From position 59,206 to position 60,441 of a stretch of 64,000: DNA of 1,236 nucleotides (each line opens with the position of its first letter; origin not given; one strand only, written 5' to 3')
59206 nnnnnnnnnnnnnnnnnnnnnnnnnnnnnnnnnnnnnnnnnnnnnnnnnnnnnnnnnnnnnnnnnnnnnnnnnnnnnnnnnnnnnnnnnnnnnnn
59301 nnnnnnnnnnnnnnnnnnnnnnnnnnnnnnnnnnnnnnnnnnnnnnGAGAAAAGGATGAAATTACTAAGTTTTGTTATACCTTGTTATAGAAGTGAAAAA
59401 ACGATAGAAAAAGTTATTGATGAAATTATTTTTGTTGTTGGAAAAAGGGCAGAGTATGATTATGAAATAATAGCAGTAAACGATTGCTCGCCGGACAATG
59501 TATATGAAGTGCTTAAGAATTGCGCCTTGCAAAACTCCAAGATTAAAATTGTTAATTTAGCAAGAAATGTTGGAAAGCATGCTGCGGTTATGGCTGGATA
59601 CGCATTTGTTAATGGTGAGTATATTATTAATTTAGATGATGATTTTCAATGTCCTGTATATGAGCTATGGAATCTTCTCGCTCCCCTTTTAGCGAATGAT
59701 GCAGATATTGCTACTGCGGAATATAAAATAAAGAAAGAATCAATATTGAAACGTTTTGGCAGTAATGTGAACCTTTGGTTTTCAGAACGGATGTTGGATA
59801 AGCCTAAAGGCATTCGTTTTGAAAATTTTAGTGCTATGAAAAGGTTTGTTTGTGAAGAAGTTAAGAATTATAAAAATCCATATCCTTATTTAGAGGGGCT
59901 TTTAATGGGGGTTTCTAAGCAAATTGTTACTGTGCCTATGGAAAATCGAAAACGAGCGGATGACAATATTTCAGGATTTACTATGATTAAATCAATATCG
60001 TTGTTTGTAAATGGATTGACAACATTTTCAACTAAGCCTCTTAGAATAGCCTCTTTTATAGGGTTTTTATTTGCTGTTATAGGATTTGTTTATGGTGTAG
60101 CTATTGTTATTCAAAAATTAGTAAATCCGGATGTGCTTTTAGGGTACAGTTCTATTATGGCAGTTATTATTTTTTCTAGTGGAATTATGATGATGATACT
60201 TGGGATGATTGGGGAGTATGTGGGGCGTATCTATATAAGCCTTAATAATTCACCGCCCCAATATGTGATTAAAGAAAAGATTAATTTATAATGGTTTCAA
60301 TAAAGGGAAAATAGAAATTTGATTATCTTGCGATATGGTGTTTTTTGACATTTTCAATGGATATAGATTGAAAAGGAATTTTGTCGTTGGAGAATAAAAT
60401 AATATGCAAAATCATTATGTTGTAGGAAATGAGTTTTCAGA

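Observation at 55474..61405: Arn/Gtr-like lipid-linked amino-sugar decoration module built around WecE in a Gram-positive context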

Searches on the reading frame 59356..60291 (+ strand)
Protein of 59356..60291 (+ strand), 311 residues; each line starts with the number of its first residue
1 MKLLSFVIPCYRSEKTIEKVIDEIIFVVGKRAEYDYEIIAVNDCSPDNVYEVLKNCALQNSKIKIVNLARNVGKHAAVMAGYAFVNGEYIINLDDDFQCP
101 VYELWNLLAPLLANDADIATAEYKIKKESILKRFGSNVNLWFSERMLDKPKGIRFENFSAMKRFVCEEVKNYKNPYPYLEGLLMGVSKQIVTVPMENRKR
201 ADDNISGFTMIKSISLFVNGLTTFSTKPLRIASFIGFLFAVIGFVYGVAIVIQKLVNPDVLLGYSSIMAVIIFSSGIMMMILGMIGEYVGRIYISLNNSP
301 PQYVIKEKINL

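Call 3: search_protein_families(library=pfam, proteins=[window:59356-60291:+], max_evalue=0.01)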
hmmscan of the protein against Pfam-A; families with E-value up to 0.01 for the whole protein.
window:59356-60291:+ (311 aa): 4 families
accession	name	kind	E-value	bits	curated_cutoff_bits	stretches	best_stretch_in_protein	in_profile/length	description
PF00535.33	Glycos_transf_2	-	3.9e-26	92.4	23.3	1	5-155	1-151/168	Glycosyl transferase family 2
PF10111.15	Glyco_tranf_2_2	-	0.00018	21.5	27.3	1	5-96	1-91/276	Glycosyltransferase like family 2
PF20535.3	DUF6750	-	0.00027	21.3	27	1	198-285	38-113/128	Family of unknown function (DUF6750)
PF13641.12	Glyco_tranf_2_3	-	0.0011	19.5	27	1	4-106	3-106/230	Glycosyltransferase like family 2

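Call 4: search_protein_families(library=ncbifam, proteins=[window:59356-60291:+], max_evalue=0.01)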
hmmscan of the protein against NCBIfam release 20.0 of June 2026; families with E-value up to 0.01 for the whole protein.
window:59356-60291:+ (311 aa): 18 families
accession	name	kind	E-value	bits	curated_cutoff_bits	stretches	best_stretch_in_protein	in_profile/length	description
NF047588.1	GlcsyltransPgfSStrep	equivalog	1.5e-42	145.9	500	1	4-307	3-304/308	glycosyltransferase PgfS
NF007986.1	PRK10714.1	equivalog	2.4e-36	125.4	529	1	2-308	6-311/316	undecaprenyl-phosphate 4-deoxy-4-formamido-L-arabinose transferase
TIGR03937.1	PgaC_IcaA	equivalog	2.1e-14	53.3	422.3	1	3-96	46-135/407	poly-beta-1,6-N-acetyl-D-glucosamine synthase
NF047683.1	TeichurnBiosyTuaG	equivalog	1.9e-11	44.1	400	1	3-99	7-99/252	teichuronic acid biosynthesis protein TuaG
NF007482.0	PRK10073.1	equivalog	2.4e-10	39.9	423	1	3-122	7-121/334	glycosyltransferase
TIGR04182.1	glyco_TIGR04182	equivalog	4.3e-09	36.2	325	1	6-289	4-282/293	S-layer glycoprotein N-glycosyltransferase AglJ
TIGR03111.1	glyc2_xrt_Gpos1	hypoth_equivalog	9.5e-09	34.5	363.95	1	5-98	52-143/439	TIGR03111 family XrtG-associated glycosyltransferase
NF041875.1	EPS_EpsD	equivalog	2e-07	30.8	370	1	4-99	1-92/325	exopolysaccharide biosynthesis glycosyltransferase EpsD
NF050050.1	ProtGlycPglI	equivalog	3.8e-06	26.5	500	1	2-98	2-95/306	GalNAc(5)-diNAcBac-PP-undecaprenol beta-1,3-glucosyltransferase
NF010496.0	PRK13915.1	equivalog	4.4e-06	26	262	1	4-115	33-146/307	glucosyl-3-phosphoglycerate synthase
NF053739.1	GlytfEpsEBac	equivalog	1.4e-05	24.2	450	1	5-96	4-92/265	glycosyltransferase EpsE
NF038302.1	EPS_HpsE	equivalog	6.4e-05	22.1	300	1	4-96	3-96/307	hormogonium polysaccharide biosynthesis glycosyltransferase HpsE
NF058614.1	PPMAGASynPpgS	equivalog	0.00014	21.3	370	1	6-120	4-110/226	polyprenyl-phospho-N-acetylgalactosaminyl synthase PpgS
TIGR03965.1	mycofact_glyco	equivalog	0.00038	19.4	280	1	5-111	77-179/467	mycofactocin biosynthesis glycosyltransferase MftF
NF007453.0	PRK10018.1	equivalog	0.0004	20.1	382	1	5-98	9-98/280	colanic acid biosynthesis glycosyltransferase WcaA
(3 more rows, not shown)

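Call 9: find_encoding_contigs(protein=window:59356-60291:+, flank=10000, max_places=8)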
Protein window:59356-60291:+ (311 aa): 5 contigs read that carry it; 3 places shown.
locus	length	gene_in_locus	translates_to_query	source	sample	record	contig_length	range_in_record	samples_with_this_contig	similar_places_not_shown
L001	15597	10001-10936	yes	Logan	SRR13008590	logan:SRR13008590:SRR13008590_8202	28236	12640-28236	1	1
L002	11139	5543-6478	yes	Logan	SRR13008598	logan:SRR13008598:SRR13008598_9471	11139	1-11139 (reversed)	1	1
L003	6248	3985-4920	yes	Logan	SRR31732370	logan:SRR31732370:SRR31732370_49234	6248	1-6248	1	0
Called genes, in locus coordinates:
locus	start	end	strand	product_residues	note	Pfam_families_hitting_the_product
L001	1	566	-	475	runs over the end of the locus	-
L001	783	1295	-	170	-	PF13302:Acetyltransf_3, PF13420:Acetyltransf_4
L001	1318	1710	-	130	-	PF01575:MaoC_dehydratas, PF13452:FAS1_DH_region (weak)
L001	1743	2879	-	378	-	PF01041:DegT_DnrJ_EryC1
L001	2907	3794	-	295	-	PF00483:NTP_transferase, PF12804:NTP_transf_3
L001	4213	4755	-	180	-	PF13683:rve_3 (weak)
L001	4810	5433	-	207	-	-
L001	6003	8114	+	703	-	-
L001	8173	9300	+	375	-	PF01041:DegT_DnrJ_EryC1, PF00155:Aminotran_1_2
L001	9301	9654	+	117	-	PF00892:EamA (weak)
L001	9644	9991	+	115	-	PF00892:EamA (weak)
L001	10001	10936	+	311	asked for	PF00535:Glycos_transf_2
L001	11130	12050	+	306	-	-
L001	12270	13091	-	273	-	PF03050:DDE_Tnp_IS66, PF13817:DDE_Tnp_IS66_C (weak)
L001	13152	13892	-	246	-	PF13007:LZ_Tnp_IS66, PF13005:zf-IS66, PF03050:DDE_Tnp_IS66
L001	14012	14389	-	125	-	PF05717:TnpB_IS66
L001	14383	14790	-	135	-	-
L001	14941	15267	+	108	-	-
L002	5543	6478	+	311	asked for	PF00535:Glycos_transf_2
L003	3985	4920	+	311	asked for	PF00535:Glycos_transf_2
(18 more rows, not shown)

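Call 25: search_solved_structures(query=window:59356-60291:+, max_evalue=0.001)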
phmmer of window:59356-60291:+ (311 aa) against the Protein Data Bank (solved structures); distinct sequences matched with E-value up to 0.001: 13.
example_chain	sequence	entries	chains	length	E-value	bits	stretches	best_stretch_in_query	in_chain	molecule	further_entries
5ekp_C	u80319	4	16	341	6.5e-34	120.7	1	4-306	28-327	Uncharacterized glycosyltransferase sll0501 | Glycosyltransferase sll0501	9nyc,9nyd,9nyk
9nye_A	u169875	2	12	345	6.8e-34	120.7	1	4-306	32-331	Glycosyltransferase sll0501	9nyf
5eke_A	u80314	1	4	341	8.7e-34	120.3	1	4-306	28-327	Uncharacterized glycosyltransferase sll0501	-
9hwj_A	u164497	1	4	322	3.8e-30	108.4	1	2-307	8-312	Undecaprenyl-phosphate 4-deoxy-4-formamido-L-arabinose transferase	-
9bhc_C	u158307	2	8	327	3.4e-28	101.9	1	2-307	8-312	Undecaprenyl-phosphate 4-deoxy-4-formamido-L-arabinose transferase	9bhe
8vxh_A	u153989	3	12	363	5e-28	101.4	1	2-307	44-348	Undecaprenyl-phosphate 4-deoxy-4-formamido-L-arabinose transferase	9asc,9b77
5hea_A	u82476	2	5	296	8.2e-10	41.6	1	2-124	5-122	Putative glycosyltransferase (GalT1)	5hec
5mlz_A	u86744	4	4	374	5.5e-09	38.9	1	4-212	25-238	Dolichol monophosphate mannose synthase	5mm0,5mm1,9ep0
3bcv_A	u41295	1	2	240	5.5e-06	29.1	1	4-97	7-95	Putative glycosyltransferase protein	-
8vh7_A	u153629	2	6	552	1.8e-05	27.4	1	3-120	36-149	Heparosan synthase B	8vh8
8viw_A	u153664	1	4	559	1.8e-05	27.3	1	3-120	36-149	Heparosan synthase B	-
2z87_A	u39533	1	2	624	0.00077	22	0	4-67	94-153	Chondroitin synthase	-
2z86_A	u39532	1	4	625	0.00077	22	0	4-67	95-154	Chondroitin synthase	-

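Call 62: find_homologous_proteins(query=window:59356-60291:+, max_evalue=1e-30)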
Query window:59356-60291:+ (311 aa): 7413 proteins with E <= 1e-30 among 8000 candidates; the best 120 are listed.
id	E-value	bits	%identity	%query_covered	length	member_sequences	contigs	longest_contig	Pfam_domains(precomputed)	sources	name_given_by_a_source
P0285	4.7e-201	684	100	100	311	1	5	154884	PF00535.33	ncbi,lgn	-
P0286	8.3e-188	641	93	100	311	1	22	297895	PF00535.33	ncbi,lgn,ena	-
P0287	1.4e-165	568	80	100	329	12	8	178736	PF00535.33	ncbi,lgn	-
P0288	1.9e-163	561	80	100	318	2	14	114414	PF00535.33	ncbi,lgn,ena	-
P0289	2.6e-141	488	68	100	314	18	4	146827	PF00535.33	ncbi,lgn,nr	ncbi:glycosyltransferase [Clostridiaceae bacterium]|nr:glycosyltransferase [Clostridiaceae bacterium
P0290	4.6e-139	481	66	100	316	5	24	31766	PF13641.13,PF00535.33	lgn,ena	-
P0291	6.6e-139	480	67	100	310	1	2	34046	PF10111.15,PF13641.13,PF00535.33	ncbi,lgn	-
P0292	3.4e-138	478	67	100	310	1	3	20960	PF10111.15,PF00535.33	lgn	-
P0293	3.7e-138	478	67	100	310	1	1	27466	PF10111.15,PF00535.33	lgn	-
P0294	4.0e-138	478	66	100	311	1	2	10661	PF10111.15,PF13641.13,PF00535.33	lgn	-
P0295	5.2e-138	477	66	100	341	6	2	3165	PF13641.13,PF00535.33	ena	-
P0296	9.2e-138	477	67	100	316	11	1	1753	PF10111.15,PF13641.13,PF00535.33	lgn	-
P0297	2.6e-137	475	67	100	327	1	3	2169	PF13641.13,PF00535.33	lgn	-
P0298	8.4e-137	473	66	99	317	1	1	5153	PF13641.13,PF00535.33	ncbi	-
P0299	7.2e-136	470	67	100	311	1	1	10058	PF10111.15,PF13641.13,PF00535.33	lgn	-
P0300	1.8e-135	469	67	99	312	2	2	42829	PF00535.33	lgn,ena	-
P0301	4.1e-135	468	68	100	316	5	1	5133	PF10111.15,PF00535.33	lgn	-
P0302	6.3e-135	467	66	100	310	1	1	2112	PF13641.13,PF00535.33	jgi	-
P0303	2.2e-134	465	65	100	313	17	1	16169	PF10111.15,PF00535.33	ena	-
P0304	2.3e-134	465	65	100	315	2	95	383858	PF00535.33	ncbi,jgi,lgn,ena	-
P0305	3.3e-134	465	67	100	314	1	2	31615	PF00535.33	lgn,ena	-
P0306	5.5e-134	464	65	100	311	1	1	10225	PF10111.15,PF13641.13,PF00535.33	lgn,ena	-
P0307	1.4e-133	463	64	100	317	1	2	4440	PF13641.13,PF00535.33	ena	-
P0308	5.0e-133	461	65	99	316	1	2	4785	PF10111.15,PF13641.13,PF00535.33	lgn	-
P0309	5.4e-133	461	67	100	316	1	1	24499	PF13641.13,PF00535.33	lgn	-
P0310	6.6e-133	461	66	99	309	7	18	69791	PF13641.13,PF00535.33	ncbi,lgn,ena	-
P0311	6.6e-133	461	66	100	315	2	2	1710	PF13641.13,PF00535.33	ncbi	-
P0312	9.3e-133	460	66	100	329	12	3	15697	PF10111.15,PF13641.13,PF00535.33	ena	-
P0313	9.6e-133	460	64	100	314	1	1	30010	PF13641.13,PF00535.33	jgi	-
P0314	1.3e-132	460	65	100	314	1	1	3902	PF10111.15,PF13641.13,PF00535.33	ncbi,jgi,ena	-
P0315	1.8e-132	459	65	100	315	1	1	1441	PF13641.13,PF00535.33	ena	-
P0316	1.8e-132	459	63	100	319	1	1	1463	PF10111.15,PF13641.13,PF00535.33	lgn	-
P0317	2.3e-132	459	66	99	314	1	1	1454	PF13641.13,PF00535.33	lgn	-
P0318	2.7e-132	459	65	99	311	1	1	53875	PF13641.13,PF00535.33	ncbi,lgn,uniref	ncbi:glycosyltransferase [Anaerocolumna jejuensis]|uniref:glycosyltransferase n=1 Tax=Anaerocolumna 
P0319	6.8e-132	457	65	100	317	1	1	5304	PF10111.15,PF13641.13,PF00535.33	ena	-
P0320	8.5e-132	457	65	100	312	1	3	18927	PF00535.33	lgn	-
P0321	1.5e-131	456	65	99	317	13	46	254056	PF13641.13,PF00535.33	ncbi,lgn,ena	-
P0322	1.7e-131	456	63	100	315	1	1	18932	PF00535.33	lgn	-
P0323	1.8e-131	456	64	99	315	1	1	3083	PF10111.15,PF13641.13,PF00535.33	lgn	-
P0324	2.0e-131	456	65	100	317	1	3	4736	PF10111.15,PF13641.13,PF00535.33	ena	-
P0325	2.6e-131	455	65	99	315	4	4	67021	PF10111.15,PF13641.13,PF00535.33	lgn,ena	-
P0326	3.0e-131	455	65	100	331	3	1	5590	PF10111.15,PF13641.13,PF00535.33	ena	-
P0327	3.6e-131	455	67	99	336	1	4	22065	PF00535.33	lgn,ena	-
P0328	4.5e-131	455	65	100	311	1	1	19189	PF10111.15,PF13641.13,PF00535.33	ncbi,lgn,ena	-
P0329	4.7e-131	455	65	100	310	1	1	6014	PF10111.15,PF13641.13,PF00535.33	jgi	-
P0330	5.5e-131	454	65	100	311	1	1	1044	PF00535.33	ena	-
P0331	7.2e-131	454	64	99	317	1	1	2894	PF13641.13,PF00535.33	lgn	-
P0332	7.5e-131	454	63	99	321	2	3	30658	PF00535.33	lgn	-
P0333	8.3e-131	454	64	99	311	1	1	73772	PF13641.13,PF00535.33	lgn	-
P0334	8.8e-131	454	63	100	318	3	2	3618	PF00535.33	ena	-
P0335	9.6e-131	453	64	99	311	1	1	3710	PF13641.13,PF00535.33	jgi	jgi:undecaprenyl-phosphate 4-deoxy-4-formamido-L-arabinose transferase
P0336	9.8e-131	453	63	99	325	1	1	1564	PF10111.15,PF00535.33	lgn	-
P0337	1.1e-130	453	64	100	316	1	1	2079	PF00535.33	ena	-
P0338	1.3e-130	453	66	100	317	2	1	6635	PF10111.15,PF13641.13,PF00535.33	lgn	-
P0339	1.3e-130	453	63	100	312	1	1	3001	PF10111.15,PF13641.13,PF00535.33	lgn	-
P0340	1.4e-130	453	64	100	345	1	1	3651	PF13641.13,PF00535.33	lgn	-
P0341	1.5e-130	453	63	100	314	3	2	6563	PF10111.15,PF13641.13,PF00535.33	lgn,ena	-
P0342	1.5e-130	453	64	99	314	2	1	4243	PF00535.33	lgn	-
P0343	2.0e-130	452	63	100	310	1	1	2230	PF10111.15,PF13641.13,PF00535.33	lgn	-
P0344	2.1e-130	452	64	100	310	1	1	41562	PF00535.33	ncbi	-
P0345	2.4e-130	452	63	100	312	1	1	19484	PF10111.15,PF13641.13,PF00535.33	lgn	-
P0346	2.5e-130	452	64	99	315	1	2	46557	PF10111.15,PF00535.33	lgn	-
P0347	3.9e-130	451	64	100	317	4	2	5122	PF10111.15,PF13641.13,PF00535.33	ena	-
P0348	3.9e-130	451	63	100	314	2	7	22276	PF10111.15,PF13641.13,PF00535.33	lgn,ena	-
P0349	4.1e-130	451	64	100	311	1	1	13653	PF13641.13,PF00535.33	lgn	-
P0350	5.6e-130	451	63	100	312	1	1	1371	PF00535.33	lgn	-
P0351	7.1e-130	451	64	100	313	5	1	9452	PF10111.15,PF00535.33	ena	-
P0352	7.1e-130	451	63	100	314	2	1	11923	PF10111.15,PF13641.13,PF00535.33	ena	-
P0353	7.6e-130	451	63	100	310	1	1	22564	PF00535.33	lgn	-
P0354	7.9e-130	450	64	100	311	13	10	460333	PF10111.15,PF00535.33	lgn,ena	-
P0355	9.1e-130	450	64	100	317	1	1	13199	PF10111.15,PF13641.13,PF00535.33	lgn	-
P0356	9.7e-130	450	63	100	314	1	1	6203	PF10111.15,PF13641.13,PF00535.33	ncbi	-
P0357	1.2e-129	450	63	100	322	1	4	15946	PF00535.33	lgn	-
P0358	1.2e-129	450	65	100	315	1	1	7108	PF00535.33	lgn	-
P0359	2.0e-129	449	62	99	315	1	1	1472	PF13641.13,PF00535.33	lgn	-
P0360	2.0e-129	449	62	100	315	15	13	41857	PF13641.13,PF00535.33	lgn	-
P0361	2.5e-129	449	63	100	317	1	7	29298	PF10111.15,PF00535.33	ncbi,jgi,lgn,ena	-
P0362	3.5e-129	448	63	100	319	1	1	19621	PF10111.15,PF00535.33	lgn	-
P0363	4.5e-129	448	63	99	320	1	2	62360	PF00535.33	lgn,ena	-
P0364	5.6e-129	448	65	100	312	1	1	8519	PF10111.15,PF13641.13,PF00535.33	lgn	-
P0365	6.4e-129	447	63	100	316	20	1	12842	PF10111.15,PF00535.33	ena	-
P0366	7.7e-129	447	62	100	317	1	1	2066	PF10111.15,PF00535.33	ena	-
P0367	1.1e-128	447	63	99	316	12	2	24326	PF10111.15,PF13641.13,PF00535.33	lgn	-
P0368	1.2e-128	447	64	99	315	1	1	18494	PF13641.13,PF00535.33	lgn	-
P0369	1.3e-128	446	63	100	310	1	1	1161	PF00535.33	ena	-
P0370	1.4e-128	446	64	99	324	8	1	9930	PF13641.13,PF00535.33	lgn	-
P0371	1.5e-128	446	64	100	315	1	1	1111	PF00535.33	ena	-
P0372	1.8e-128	446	63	100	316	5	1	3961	PF10111.15,PF13641.13,PF00535.33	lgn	-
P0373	3.5e-128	445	63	100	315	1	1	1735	PF13641.13,PF00535.33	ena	-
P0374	4.8e-128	445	63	100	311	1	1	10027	PF10111.15,PF13641.13,PF00535.33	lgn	-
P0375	5.2e-128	444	64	100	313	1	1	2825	PF13641.13,PF00535.33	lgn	-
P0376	5.3e-128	444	64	99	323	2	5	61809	PF00535.33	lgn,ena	-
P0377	6.7e-128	444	63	100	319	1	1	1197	PF10111.15,PF13641.13,PF00535.33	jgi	-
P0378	7.0e-128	444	64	100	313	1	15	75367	PF10111.15,PF00535.33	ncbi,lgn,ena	-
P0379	8.2e-128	444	62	100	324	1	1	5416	PF10111.15,PF13641.13,PF00535.33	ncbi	-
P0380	9.6e-128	444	61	100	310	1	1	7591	PF00535.33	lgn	-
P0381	1.1e-127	443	63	100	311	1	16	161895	PF10111.15,PF13641.13,PF00535.33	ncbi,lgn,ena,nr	ncbi:MAG: glycosyltransferase [Clostridia bacterium]|nr:glycosyltransferase [Clostridia bacterium]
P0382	1.3e-127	443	63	100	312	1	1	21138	PF00535.33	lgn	-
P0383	2.0e-127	443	62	99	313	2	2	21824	PF13641.13,PF00535.33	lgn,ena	-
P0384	2.8e-127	442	62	100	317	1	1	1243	PF10111.15,PF13641.13,PF00535.33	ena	-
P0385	4.4e-127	441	63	100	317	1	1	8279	PF10111.15,PF13641.13,PF00535.33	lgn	-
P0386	4.7e-127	441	63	100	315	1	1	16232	PF10111.15,PF13641.13,PF00535.33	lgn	-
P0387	4.8e-127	441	60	99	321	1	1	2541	PF10111.15,PF13641.13,PF00535.33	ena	-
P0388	5.0e-127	441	63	100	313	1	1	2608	PF10111.15,PF13641.13,PF00535.33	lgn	-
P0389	5.2e-127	441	63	100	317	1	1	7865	PF13641.13,PF00535.33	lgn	-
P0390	5.9e-127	441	61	100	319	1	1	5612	PF00535.33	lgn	-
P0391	6.5e-127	441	62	99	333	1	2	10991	PF13641.13,PF00535.33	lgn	-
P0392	7.2e-127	441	62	100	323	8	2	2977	PF10111.15,PF13641.13,PF00535.33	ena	-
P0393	8.4e-127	441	62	100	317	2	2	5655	PF10111.15,PF13641.13,PF00535.33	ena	-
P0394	9.6e-127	440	63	100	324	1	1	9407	PF13641.13,PF00535.33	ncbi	-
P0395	1.1e-126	440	62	100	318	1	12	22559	PF10111.15,PF00535.33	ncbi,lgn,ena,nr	ncbi:MAG: glycosyltransferase family 2 protein [Blautia sp.]|nr:glycosyltransferase family 2 protein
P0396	1.1e-126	440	62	99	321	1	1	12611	PF00535.33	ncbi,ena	-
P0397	1.4e-126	440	62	100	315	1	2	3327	PF10111.15,PF13641.13,PF00535.33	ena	-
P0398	2.2e-126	439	62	99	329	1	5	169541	PF00535.33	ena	-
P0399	2.7e-126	439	64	100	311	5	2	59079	PF10111.15,PF00535.33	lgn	-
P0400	4.2e-126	438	61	100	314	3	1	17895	PF00535.33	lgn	-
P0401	4.2e-126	438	62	99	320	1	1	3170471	PF10111.15,PF13641.13,PF00535.33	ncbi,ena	-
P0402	4.5e-126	438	62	100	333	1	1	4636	PF13641.13,PF00535.33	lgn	-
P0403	5.2e-126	438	62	99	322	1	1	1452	PF00535.33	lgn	-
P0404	5.6e-126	438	62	100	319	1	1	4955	PF10111.15,PF00535.33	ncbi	-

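Call 63: find_encoding_contigs(protein=P0304, flank=7000, max_places=1)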
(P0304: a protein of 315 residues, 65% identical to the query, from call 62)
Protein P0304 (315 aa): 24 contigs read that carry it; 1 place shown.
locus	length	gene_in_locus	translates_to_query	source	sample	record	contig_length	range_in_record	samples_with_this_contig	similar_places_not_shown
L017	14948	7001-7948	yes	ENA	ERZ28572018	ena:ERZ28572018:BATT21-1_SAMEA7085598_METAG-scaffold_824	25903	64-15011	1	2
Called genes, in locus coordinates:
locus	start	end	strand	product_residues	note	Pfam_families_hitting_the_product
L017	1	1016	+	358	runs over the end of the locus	?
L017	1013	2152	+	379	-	-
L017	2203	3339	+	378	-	-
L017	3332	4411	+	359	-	PF00571:CBS (faint), PF00483:NTP_transferase, PF12804:NTP_transf_3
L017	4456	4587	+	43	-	-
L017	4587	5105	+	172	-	PF00132:Hexapep (weak)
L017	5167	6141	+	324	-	PF01041:DegT_DnrJ_EryC1, PF00155:Aminotran_1_2, PF00266:Aminotran_5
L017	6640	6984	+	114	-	PF00892:EamA (weak), PF00893:Multi_Drug_Res (weak)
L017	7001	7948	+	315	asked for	PF00535:Glycos_transf_2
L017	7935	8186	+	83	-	-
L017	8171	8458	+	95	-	-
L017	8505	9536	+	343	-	PF21360:PylC-like_N (weak), PF02655:ATP-grasp_3, PF13535:ATP-grasp_4 (faint), PF15632:ATPgrasp_Ter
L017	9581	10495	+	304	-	PF01073:3Beta_HSD, PF01370:Epimerase, PF02719:Polysacc_synt_2 (weak), PF04321:RmlD_sub_bind, PF16363:GDP_Man_Dehyd, PF07993:NAD_binding_4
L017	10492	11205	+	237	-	PF00149:Metallophos, PF12850:Metallophos_2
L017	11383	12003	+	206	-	PF17836:PglD_N, PF00132:Hexapep (faint), PF25087:GMPPB_C (faint)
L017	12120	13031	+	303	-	PF00551:Formyl_trans_N, PF02911:Formyl_trans_C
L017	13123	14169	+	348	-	PF03102:NeuB, PF08666:SAF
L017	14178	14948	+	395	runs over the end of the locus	PF02350:Epimerase_2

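Call 64: find_encoding_contigs(protein=P0401, flank=7000, max_places=1)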
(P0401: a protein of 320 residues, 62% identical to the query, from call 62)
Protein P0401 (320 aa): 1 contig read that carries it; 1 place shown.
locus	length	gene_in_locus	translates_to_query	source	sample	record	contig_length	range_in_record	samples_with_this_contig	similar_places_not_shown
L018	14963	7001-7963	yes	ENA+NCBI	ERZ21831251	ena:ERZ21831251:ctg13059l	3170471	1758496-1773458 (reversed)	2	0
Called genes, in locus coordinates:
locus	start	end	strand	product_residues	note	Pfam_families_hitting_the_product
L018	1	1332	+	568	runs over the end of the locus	PF05157:MshEN, PF00437:T2SSE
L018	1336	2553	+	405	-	PF28597:T2SSF_N, PF00482:T2SSF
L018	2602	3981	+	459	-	PF00158:Sigma54_activat, PF14532:Sigma54_activ_2, PF01078:Mg_chelatase (faint), PF07724:AAA_2 (weak), PF07728:AAA_5 (weak), PF25601:AAA_lid_14, PF02954:HTH_8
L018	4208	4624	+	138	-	PF07963:N_methyl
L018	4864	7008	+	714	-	-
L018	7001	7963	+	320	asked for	PF00535:Glycos_transf_2, PF10111:Glyco_tranf_2_2 (faint), PF13641:Glyco_tranf_2_3 (weak)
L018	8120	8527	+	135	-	PF00583:Acetyltransf_1 (weak), PF13508:Acetyltransf_7 (weak)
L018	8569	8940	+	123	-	PF00892:EamA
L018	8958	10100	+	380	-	PF01041:DegT_DnrJ_EryC1, PF00155:Aminotran_1_2 (weak)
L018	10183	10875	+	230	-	PF00089:Trypsin, PF13365:Trypsin_2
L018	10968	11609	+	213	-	PF07963:N_methyl (weak)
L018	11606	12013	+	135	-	PF07963:N_methyl (weak)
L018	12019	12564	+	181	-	-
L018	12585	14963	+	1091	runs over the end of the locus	-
